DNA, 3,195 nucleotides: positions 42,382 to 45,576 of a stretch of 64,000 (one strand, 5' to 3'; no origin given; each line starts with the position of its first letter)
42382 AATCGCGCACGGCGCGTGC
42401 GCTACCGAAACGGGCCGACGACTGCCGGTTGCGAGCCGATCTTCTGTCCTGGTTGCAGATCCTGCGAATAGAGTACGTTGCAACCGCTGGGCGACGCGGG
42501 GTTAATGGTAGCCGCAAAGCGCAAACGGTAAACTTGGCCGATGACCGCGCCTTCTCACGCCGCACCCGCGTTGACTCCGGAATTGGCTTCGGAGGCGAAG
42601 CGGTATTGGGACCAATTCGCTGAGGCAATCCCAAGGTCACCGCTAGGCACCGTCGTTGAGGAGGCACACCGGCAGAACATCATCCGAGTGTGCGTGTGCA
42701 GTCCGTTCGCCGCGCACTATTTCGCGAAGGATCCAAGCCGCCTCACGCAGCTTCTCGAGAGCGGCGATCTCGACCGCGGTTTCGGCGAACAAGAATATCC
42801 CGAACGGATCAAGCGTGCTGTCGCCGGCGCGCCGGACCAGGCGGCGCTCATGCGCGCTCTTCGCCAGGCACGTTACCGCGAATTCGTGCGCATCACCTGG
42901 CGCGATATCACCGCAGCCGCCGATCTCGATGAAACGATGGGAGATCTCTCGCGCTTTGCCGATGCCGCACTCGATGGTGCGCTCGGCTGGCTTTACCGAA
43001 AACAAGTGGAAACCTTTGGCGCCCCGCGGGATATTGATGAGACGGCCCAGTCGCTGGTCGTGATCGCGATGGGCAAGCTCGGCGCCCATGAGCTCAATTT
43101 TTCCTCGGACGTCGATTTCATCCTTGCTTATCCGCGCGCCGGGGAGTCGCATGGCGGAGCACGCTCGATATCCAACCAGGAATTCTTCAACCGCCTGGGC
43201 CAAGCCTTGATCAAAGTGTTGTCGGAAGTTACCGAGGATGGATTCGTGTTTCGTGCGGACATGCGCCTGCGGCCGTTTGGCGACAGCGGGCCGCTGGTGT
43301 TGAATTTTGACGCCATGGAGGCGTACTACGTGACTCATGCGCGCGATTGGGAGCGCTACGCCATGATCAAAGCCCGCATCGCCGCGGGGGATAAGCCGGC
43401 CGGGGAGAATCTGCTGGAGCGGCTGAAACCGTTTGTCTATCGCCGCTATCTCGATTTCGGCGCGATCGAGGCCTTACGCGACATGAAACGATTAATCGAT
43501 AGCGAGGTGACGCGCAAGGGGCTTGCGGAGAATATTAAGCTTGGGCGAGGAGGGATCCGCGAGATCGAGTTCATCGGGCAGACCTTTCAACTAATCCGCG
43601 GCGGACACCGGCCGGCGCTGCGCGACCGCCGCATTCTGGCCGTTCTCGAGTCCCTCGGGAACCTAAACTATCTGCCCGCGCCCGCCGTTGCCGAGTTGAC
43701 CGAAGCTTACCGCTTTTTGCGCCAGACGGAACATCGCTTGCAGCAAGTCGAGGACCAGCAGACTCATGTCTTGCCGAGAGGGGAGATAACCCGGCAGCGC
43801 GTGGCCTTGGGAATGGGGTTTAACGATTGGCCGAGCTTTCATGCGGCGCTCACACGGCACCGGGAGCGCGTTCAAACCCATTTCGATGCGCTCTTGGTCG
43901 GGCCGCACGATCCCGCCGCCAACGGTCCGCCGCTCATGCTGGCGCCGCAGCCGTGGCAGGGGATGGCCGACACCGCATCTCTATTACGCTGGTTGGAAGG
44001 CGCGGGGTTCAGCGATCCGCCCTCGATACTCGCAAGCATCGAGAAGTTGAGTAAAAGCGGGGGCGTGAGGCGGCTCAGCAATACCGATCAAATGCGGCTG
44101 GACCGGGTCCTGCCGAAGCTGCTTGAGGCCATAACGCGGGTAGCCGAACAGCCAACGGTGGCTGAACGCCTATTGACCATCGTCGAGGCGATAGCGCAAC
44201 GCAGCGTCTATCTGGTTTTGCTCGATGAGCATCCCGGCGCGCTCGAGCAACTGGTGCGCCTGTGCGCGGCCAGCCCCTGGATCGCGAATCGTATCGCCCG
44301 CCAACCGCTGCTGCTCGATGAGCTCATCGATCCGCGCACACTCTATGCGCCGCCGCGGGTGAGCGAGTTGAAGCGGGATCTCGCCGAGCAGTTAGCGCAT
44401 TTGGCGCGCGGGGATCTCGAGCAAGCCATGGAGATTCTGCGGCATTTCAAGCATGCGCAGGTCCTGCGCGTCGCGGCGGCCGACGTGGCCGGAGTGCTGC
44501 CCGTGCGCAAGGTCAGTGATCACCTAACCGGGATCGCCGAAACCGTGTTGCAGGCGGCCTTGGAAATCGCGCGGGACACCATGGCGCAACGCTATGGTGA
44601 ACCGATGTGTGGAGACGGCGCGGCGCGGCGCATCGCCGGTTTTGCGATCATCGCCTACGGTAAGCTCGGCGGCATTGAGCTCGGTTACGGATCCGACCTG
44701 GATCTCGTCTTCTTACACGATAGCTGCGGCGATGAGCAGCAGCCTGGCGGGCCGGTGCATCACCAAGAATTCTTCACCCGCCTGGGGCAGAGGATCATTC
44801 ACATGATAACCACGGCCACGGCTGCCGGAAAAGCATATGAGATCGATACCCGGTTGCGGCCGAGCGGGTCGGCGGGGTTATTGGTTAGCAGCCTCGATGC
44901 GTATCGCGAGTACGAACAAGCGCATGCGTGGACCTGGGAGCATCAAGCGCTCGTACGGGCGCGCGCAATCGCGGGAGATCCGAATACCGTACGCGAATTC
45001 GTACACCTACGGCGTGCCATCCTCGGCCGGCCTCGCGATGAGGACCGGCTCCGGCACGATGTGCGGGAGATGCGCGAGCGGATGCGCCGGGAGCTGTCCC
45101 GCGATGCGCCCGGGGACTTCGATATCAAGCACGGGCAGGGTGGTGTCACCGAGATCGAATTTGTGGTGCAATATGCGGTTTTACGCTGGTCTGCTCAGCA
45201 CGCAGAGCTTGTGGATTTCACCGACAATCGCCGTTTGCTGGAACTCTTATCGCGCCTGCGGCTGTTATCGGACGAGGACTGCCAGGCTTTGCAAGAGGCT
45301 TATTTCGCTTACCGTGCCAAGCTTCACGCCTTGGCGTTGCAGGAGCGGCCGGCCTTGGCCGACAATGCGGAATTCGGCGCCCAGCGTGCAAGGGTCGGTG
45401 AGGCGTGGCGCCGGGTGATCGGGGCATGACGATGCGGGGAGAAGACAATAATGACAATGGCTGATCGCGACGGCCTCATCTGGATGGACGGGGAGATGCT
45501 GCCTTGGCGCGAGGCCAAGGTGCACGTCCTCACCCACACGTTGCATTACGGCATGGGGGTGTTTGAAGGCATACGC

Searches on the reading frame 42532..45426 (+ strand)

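Call 68: search_protein_families(library=ncbifam, proteins=[window:42532-45426:+], max_evalue=0.001)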
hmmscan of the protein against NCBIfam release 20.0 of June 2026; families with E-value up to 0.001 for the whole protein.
window:42532-45426:+ (965 aa): 5 families
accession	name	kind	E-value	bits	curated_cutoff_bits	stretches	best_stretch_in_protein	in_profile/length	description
NF008292.0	PRK11072.1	equivalog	0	1147.2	487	1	19-964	5-944/946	bifunctional [glutamate--ammonia ligase]-adenylyl-L-tyrosine phosphorylase/[glutamate--ammonia-ligase] adenylyltransferase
NF010706.0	PRK14108.1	equivalog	6.5e-192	639.8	724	1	21-928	27-924/986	bifunctional [glutamine synthetase] adenylyltransferase/[glutamine synthetase]-adenylyl-L-tyrosine phosphorylase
NF010707.0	PRK14109.1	equivalog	1.1e-127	427.7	625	1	47-933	88-950/1010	bifunctional [glutamine synthetase] adenylyltransferase/[glutamine synthetase]-adenylyl-L-tyrosine phosphorylase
TIGR01693.1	UTase_glnD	equivalog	1.2e-05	23.8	519.4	0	804-936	116-239/850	[protein-PII] uridylyltransferase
NF002895.0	PRK03381.1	equivalog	8.9e-05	20.8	631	1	680-732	32-87/782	[protein-PII] uridylyltransferase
